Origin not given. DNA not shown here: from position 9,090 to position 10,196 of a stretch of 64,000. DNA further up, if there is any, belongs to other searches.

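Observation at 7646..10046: Tandem triplication of a glycosyltransferase-like gene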

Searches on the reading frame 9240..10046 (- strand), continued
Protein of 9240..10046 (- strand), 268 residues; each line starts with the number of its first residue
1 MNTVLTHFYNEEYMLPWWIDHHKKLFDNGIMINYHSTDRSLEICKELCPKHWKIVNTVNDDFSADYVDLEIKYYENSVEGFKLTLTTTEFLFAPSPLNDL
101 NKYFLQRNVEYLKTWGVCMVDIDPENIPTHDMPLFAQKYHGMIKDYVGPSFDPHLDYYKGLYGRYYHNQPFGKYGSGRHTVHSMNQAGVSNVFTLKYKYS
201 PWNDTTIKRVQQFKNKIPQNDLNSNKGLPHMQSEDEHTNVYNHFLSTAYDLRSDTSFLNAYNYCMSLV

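Call 29: search_protein_representatives(alignment_id=A2)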
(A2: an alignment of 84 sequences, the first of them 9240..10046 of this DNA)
Query: 84 sequences, 267 profile positions. Proteins with E-value up to 0.001 (for the whole library): 1469; up to 1e-10: 833; up to 1e-30: 628. The best 150 are listed.
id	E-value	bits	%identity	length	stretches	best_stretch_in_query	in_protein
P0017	2.3e-110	385.2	-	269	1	1-267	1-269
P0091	3.7e-87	309.1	-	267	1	2-263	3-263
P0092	1.3e-84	300.7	-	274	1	1-260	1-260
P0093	1.9e-81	290.3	-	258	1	1-253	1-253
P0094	5.0e-81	289.0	-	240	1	2-253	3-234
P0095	2.6e-80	286.6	-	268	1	1-260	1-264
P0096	3.7e-80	286.1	-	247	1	1-256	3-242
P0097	1.2e-79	284.4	-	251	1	1-249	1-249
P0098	3.2e-79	283.0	-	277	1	1-251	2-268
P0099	3.4e-78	279.7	-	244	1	1-254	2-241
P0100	7.6e-78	278.5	-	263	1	1-260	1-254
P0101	8.1e-77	275.1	-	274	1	1-259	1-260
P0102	1.2e-76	274.6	-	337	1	2-258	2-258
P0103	1.5e-75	271.0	-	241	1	1-251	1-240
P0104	1.8e-75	270.7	-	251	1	1-256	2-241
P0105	6.7e-75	268.9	-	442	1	1-259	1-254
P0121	1.5e-71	257.9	-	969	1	2-257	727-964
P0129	2.8e-70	253.7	-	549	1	2-259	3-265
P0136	2.3e-69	250.7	-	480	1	2-252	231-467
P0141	1.2e-68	248.4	-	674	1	3-259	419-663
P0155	8.3e-68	245.6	-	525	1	1-262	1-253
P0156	9.4e-68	245.4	-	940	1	3-259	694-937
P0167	1.4e-66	241.6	-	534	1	2-260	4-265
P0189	2.1e-65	237.7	-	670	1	2-248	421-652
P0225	1.1e-62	228.9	-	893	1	2-263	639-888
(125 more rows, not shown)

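Call 30: search_protein_families(library=pfam, proteins=[P0121, P0156, P0225, P0141, P0189, P0136, P0129, P0155, P0167, P0105], max_evalue=0.001)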
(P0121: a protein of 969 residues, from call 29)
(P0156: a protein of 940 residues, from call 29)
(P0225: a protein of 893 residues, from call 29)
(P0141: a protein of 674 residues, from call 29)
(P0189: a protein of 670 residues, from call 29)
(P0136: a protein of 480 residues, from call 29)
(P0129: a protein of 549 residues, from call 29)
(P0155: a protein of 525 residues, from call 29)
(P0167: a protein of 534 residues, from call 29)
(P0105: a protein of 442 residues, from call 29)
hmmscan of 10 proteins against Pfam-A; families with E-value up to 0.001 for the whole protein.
P0121 (969 aa): 9 families
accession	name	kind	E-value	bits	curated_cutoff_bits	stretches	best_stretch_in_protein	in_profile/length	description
PF08484.17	Methyltransf_14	-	5.3e-25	88.5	23.5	1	584-697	32-148/160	C-methyltransferase C-terminal domain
PF01370.27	Epimerase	-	2.7e-22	79.8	20.9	1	4-223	1-239/240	NAD dependent epimerase/dehydratase family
PF08421.16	Methyltransf_13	-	2.1e-19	69.9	31.3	1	324-382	1-62/62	Putative zinc binding domain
PF13489.12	Methyltransf_23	-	1.2e-14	54.9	27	1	413-549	20-159/164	Methyltransferase domain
PF16363.11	GDP_Man_Dehyd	-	5.2e-12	46.3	27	1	63-241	77-274/332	GDP-mannose 4,6 dehydratase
PF04321.23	RmlD_sub_bind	-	6e-08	32.5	27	1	3-294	2-281/287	RmlD substrate binding domain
PF08242.18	Methyltransf_12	-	8.8e-08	33.2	30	1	420-505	1-94/98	Methyltransferase domain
PF08241.18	Methyltransf_11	-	2.6e-06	28.4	21.2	1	420-510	1-94/95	Methyltransferase domain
PF13704.12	Glyco_tranf_2_4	-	0.00013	22.8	27.5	1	735-787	2-54/98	Glycosyl transferase family 2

P0156 (940 aa): 8 families
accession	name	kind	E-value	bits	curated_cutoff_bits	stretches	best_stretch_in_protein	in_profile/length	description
PF08484.17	Methyltransf_14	-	1.5e-34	119.6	23.5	1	524-675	2-155/160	C-methyltransferase C-terminal domain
PF01370.27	Epimerase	-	1.3e-21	77.5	20.9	1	3-214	1-240/240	NAD dependent epimerase/dehydratase family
PF08421.16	Methyltransf_13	-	3.6e-16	59.5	31.3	1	288-345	1-62/62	Putative zinc binding domain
PF13489.12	Methyltransf_23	-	1.5e-13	51.3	27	1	375-516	20-161/164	Methyltransferase domain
PF04321.23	RmlD_sub_bind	-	1.1e-10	41.5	27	1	1-214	1-213/287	RmlD substrate binding domain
PF16363.11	GDP_Man_Dehyd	-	2e-10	41.1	27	1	25-224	52-267/332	GDP-mannose 4,6 dehydratase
PF08242.18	Methyltransf_12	-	4.8e-06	27.7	30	1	382-471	1-95/98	Methyltransferase domain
PF13704.12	Glyco_tranf_2_4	-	8.2e-05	23.5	27.5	1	701-782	2-85/98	Glycosyl transferase family 2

P0225 (893 aa): 5 families
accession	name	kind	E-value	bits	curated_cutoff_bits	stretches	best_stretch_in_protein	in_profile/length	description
PF01370.27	Epimerase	-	3.9e-24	85.8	20.9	1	3-212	1-240/240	NAD dependent epimerase/dehydratase family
PF16363.11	GDP_Man_Dehyd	-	2.8e-13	50.5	27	1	51-237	78-274/332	GDP-mannose 4,6 dehydratase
PF04321.23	RmlD_sub_bind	-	3.8e-08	33.2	27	1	1-230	1-232/287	RmlD substrate binding domain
PF08484.17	Methyltransf_14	-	4.9e-07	30.1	23.5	1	513-594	51-137/160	C-methyltransferase C-terminal domain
PF13704.12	Glyco_tranf_2_4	-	5.7e-05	24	27.5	1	647-731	2-88/98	Glycosyl transferase family 2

P0141 (674 aa): 7 families
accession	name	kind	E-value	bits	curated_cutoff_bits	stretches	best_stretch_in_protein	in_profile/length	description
PF08484.17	Methyltransf_14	-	5.9e-29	101.4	23.5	1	240-389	2-152/160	C-methyltransferase C-terminal domain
PF08421.16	Methyltransf_13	-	2.2e-17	63.4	31.3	1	9-67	1-62/62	Putative zinc binding domain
PF13489.12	Methyltransf_23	-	7.5e-16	58.7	27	1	97-233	23-162/164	Methyltransferase domain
PF08242.18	Methyltransf_12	-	2.1e-10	41.6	30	1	101-189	1-97/98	Methyltransferase domain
PF08241.18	Methyltransf_11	-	1.4e-08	35.7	21.2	1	101-191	1-94/95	Methyltransferase domain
PF13649.12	Methyltransf_25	-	1.4e-05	26.1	27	1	100-184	1-93/97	Methyltransferase domain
PF13704.12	Glyco_tranf_2_4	-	1.9e-05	25.5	27.5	1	426-511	2-89/98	Glycosyl transferase family 2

P0189 (670 aa): 2 families
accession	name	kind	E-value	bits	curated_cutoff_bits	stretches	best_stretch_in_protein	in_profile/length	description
PF11913.13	DUF3431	-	4.2e-11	43.4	25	1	6-198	2-208/219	Protein of unknown function (DUF3431)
PF13704.12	Glyco_tranf_2_4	-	0.00012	22.9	27.5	1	429-481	2-54/98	Glycosyl transferase family 2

P0136 (480 aa): 6 families
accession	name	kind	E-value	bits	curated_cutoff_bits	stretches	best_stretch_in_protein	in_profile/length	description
PF13489.12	Methyltransf_23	-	1.6e-14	54.4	27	1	31-169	10-123/164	Methyltransferase domain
PF08242.18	Methyltransf_12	-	1.1e-07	32.9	30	1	48-160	1-98/98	Methyltransferase domain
PF13649.12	Methyltransf_25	-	4.1e-07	31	27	1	47-158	1-97/97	Methyltransferase domain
PF13704.12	Glyco_tranf_2_4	-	1.9e-05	25.5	27.5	1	239-286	2-49/98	Glycosyl transferase family 2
PF13847.12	Methyltransf_31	-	0.00013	22.1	27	1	46-160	6-107/145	Methyltransferase domain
PF08241.18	Methyltransf_11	-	0.00027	22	21.2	0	48-161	1-94/95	Methyltransferase domain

P0129 (549 aa): 1 family
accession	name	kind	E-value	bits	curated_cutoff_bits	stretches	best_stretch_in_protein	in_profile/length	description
PF13704.12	Glyco_tranf_2_4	-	2.9e-06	28.1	27.5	1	11-96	2-89/98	Glycosyl transferase family 2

P0155 (525 aa): 1 family
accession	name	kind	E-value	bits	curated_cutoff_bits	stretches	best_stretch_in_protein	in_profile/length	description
PF13704.12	Glyco_tranf_2_4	-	2.2e-05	25.3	27.5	1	10-90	2-84/98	Glycosyl transferase family 2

P0167 (534 aa): 1 family
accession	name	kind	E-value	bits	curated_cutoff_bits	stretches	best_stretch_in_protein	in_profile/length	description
PF13704.12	Glyco_tranf_2_4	-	5.3e-05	24.1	27.5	1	12-96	2-88/98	Glycosyl transferase family 2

P0105 (442 aa): 5 families
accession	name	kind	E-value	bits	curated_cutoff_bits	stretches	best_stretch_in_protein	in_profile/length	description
PF07719.23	TPR_2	-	2.2e-10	40.2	27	0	361-390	3-32/34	Tetratricopeptide repeat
PF13432.12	TPR_16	-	5e-09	36.9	32.7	1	364-424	2-62/65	Tetratricopeptide repeat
PF13704.12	Glyco_tranf_2_4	-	1.2e-07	32.5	27.5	1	10-94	2-88/98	Glycosyl transferase family 2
PF00515.34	TPR_1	-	5.2e-07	29.7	27.8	0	393-425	1-33/34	Tetratricopeptide repeat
PF13181.12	TPR_8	-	5.4e-05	23.5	25.7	0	393-425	1-33/34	Tetratricopeptide repeat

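Call 34: list_cluster_members(proteins=[P0082, P0121, P0156, P0225, P0141, P0105, P0189, P0129, P0091, P0092])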
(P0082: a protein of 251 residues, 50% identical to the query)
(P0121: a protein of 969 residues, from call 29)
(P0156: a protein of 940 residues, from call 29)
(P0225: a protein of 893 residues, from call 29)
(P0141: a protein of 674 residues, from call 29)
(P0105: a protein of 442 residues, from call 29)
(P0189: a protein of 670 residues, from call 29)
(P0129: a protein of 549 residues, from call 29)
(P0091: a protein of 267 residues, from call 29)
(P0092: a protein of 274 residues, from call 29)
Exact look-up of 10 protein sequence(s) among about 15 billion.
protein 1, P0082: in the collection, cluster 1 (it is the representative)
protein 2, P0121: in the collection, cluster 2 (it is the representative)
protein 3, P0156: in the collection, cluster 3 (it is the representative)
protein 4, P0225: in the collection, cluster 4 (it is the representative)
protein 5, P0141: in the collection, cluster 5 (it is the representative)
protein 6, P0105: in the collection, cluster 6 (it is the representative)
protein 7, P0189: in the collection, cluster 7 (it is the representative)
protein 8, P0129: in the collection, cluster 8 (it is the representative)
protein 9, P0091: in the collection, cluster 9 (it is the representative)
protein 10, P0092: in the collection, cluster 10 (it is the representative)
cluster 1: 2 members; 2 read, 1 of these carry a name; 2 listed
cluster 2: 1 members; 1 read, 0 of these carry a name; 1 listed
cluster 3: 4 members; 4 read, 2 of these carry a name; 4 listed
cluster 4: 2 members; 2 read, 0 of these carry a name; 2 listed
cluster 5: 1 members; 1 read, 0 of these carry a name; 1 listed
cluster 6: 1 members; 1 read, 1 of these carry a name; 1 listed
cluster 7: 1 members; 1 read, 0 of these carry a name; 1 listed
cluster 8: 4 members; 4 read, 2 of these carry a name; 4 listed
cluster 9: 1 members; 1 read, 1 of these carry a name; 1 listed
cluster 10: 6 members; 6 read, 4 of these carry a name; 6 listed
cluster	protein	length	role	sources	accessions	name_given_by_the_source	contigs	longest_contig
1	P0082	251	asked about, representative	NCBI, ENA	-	-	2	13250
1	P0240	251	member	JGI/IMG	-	hypothetical protein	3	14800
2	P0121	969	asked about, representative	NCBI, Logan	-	-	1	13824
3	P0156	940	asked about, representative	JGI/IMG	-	nucleoside-diphosphate-sugar ...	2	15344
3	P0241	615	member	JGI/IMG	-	2-polyprenyl-3-methyl-5-hydroxy-6-metoxy-1,4-benzoquinol methylase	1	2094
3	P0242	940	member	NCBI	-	-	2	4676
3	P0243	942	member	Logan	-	-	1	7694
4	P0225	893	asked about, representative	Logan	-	-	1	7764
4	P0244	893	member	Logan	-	-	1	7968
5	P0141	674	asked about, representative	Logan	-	-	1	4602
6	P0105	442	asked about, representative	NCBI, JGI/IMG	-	hypothetical protein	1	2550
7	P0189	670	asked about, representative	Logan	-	-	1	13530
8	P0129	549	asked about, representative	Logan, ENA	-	-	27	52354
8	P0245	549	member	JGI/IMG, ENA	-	hypothetical protein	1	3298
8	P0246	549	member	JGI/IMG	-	hypothetical protein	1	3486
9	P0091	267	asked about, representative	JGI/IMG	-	Glycosyl transferase family 2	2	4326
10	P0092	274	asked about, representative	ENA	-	-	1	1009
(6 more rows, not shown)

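Call 35: find_related_loci(query=A2, collection=genome_contigs, flank=8000)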
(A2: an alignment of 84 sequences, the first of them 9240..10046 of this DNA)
Query A2 (268 aa) in genome_contigs; peptide patterns used: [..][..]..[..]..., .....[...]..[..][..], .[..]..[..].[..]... (x = any residue, [..] = any of these).
382 stretches matched a pattern; 136 encode a relative of the query (tblastn E <= 1e-3); the best 80 are kept; 79 distinct loci.
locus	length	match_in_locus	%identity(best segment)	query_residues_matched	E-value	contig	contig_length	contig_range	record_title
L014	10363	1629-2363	37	1-245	1e-53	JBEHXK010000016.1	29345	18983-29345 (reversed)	MAG: Pseudomonadota bacterium isolate ES1.bin.56 NODE_1471_length_29345_cov_5.576489, whole genome shotgun sequence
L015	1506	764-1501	41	1-244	3e-54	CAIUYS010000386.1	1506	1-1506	MAG: uncultured Methylococcaceae bacterium isolate Ja1-D4_bin-692 genome assembly, contig: bin-692:386/711, whole genome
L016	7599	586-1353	38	1-260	1e-51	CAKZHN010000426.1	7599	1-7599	MAG TPA_asm: uncultured Rhodoplanes sp. isolate SRR6145091_bin.7_CONCOCT_v1.1_MAG genome assembly, contig: ERZ1023350.56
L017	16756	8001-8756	35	1-253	1e-51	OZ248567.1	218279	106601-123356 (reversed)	Burkholderiaceae bacterium isolate RE-1 genome assembly, chromosome: RE-1-c3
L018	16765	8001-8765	35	1-253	2e-49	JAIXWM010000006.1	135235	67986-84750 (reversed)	MAG: Rubrivivax sp. isolate D4_MAG_00017 pond_D4_MAG_00017_000000000093, whole genome shotgun sequence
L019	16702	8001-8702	36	1-232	8e-49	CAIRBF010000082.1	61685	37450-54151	MAG: uncultured beta proteobacterium isolate Loclat_bin-11913 genome assembly, contig: bin-11913:082/505, whole genome s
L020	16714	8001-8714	38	1-235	4e-48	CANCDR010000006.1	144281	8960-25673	MAG: Oxalobacteraceae bacterium isolate JR-MC-D-240519-52 genome assembly, contig: JR-MC-D-240519-C52, whole genome shot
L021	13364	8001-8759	36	1-251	1e-49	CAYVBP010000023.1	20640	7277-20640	MAG TPA_asm: uncultured Rhodospirillaceae bacterium isolate SRP192927_co3_841 genome assembly, contig: NODE_5409_length_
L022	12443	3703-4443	37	1-253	9e-48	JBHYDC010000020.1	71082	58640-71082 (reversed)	MAG: Oharaeibacter sp. isolate CCAP1403_21_bin-017 CCAP1403_21_bin-017_c20, whole genome shotgun sequence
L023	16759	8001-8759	35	1-250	6e-48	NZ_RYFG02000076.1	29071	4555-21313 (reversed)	Candidatus Methylobacter oryzae strain KRF1 C863, whole genome shotgun sequence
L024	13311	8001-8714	38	1-235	2e-47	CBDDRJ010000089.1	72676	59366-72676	uncultured bacterium isolate s13_117 genome assembly, contig: k141_375966, whole genome shotgun sequence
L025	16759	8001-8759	36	2-253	8e-47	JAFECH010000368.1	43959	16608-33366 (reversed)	MAG: Proteobacteria bacterium isolate SZAS-19 LIN-379__368__length-43959, whole genome shotgun sequence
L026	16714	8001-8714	37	1-235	1e-46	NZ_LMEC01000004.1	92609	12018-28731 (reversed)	Massilia sp. Root418 contig_12, whole genome shotgun sequence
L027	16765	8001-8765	34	1-253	7e-46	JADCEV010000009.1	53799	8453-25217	MAG: Roseomonas sp. isolate M55BS1SP3A23MG M55BS1_9, whole genome shotgun sequence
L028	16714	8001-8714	38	1-236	5e-46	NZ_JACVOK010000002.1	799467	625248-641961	Polynucleobacter sp. 73C-SIWE NODE_2_length_799467_cov_134.223228, whole genome shotgun sequence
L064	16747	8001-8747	35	2-264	5e-42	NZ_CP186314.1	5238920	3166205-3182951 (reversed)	Bacillus thuringiensis strain lyx16 chromosome, complete genome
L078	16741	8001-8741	34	1-257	3e-41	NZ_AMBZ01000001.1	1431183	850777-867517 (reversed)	Paenibacillus alvei DSM 29 PAV_1c, whole genome shotgun sequence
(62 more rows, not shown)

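Call 36: find_related_loci(query=A2, collection=viral_contigs, flank=8000)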
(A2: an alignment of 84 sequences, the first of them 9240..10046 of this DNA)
Query A2 (268 aa) in viral_contigs; peptide patterns used: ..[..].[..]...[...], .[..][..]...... (x = any residue, [..] = any of these).
271 stretches matched a pattern; 259 encode a relative of the query (tblastn E <= 1e-3); the best 80 are kept; 80 distinct loci.
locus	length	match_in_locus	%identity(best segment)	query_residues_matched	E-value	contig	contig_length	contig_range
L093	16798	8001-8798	59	1-268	8e-107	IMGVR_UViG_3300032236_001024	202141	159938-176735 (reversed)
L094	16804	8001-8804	54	1-267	2e-97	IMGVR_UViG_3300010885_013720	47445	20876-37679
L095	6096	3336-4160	46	3-267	7e-74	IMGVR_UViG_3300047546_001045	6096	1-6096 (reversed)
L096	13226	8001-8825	46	3-267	8e-74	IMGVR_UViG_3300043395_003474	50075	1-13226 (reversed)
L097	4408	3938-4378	61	1-146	2e-58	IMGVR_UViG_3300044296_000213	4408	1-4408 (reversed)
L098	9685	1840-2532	37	3-254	2e-48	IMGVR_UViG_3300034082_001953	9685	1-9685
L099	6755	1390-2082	37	3-254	1e-47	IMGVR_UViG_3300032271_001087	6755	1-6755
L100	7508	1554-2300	37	3-258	2e-47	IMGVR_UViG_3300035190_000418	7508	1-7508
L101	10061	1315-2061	37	3-258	2e-47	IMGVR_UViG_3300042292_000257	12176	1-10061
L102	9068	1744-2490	37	3-258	2e-47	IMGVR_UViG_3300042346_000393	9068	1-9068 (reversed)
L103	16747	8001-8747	37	3-258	2e-47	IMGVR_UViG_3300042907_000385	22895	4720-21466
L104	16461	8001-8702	39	3-254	6e-46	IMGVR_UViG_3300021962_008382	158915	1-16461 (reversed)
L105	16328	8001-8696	38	3-251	6e-46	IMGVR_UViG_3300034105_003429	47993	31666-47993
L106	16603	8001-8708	38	3-252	2e-45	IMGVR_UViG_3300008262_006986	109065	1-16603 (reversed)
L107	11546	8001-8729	38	2-266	4e-45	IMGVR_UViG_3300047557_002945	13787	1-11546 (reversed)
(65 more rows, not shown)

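Call 37: fold_search(model_id=the predicted structure, library=viral)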
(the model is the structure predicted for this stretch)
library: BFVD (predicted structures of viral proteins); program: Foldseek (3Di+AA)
matches with E <= 10: 937; with E <= 0.001: 139
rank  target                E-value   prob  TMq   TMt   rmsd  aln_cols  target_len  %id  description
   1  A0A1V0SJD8            5.3e-20  1.00  0.80  0.78   3.7       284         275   22  Glycosyltransferase family 2 [Klosneuvirus KNV1]
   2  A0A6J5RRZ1            2.9e-14  1.00  0.71  0.30   3.2       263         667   20  Glycosyl transferase family 2 [uncultured Caudovirales phage]
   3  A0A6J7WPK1            7.2e-10  1.00  0.59  0.62   5.4       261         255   12  Glyco_tranf_GTA_type domain containing protein [uncultured Caudovirales phage]
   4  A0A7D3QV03            2.2e-09  1.00  0.45  0.35   8.0       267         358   14  Glycosyl transferase family 2 [Fadolivirus FV1/VV64]
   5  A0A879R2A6            5.6e-08  1.00  0.49  0.27  14.1       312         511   12  Glycosyltransferase [Synechococcus phage S-SRM01]
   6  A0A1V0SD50            8.2e-08  1.00  0.52  0.29   8.9       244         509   14  Phosphorylcholine metabolism protein LicD and glycosyltransferase family 92 domain containing protein [Indivirus ILV1]
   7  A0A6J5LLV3            9.4e-08  1.00  0.51  0.11   4.0       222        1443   14  Glyco_tranf_GTA_type domain containing protein [uncultured Caudovirales phage]
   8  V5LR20                9.4e-08  1.00  0.57  0.58   5.0       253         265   13  (no name in the UniProt tables at hand)
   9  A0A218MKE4            2.1e-07  1.00  0.52  0.51   5.4       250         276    9  Uncharacterized protein [uncultured virus]
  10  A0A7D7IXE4            2.3e-07  1.00  0.50  0.48  11.7       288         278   17  (no name in the UniProt tables at hand)
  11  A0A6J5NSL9            3.3e-07  1.00  0.46  0.32   5.4       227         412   11  Glycosyltransferase 2-like [uncultured Caudovirales phage]
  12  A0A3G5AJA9            4.5e-07  1.00  0.54  0.17   5.1       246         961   12  Uncharacterized protein [Sylvanvirus sp.]
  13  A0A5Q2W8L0            5.2e-07  1.00  0.37  0.40   3.1       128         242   16  (no name in the UniProt tables at hand)
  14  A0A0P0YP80            5.2e-07  1.00  0.55  0.48   3.9       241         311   11  (no name in the UniProt tables at hand)
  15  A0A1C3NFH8            5.2e-07  1.00  0.46  0.34   6.8       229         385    9  (no name in the UniProt tables at hand)
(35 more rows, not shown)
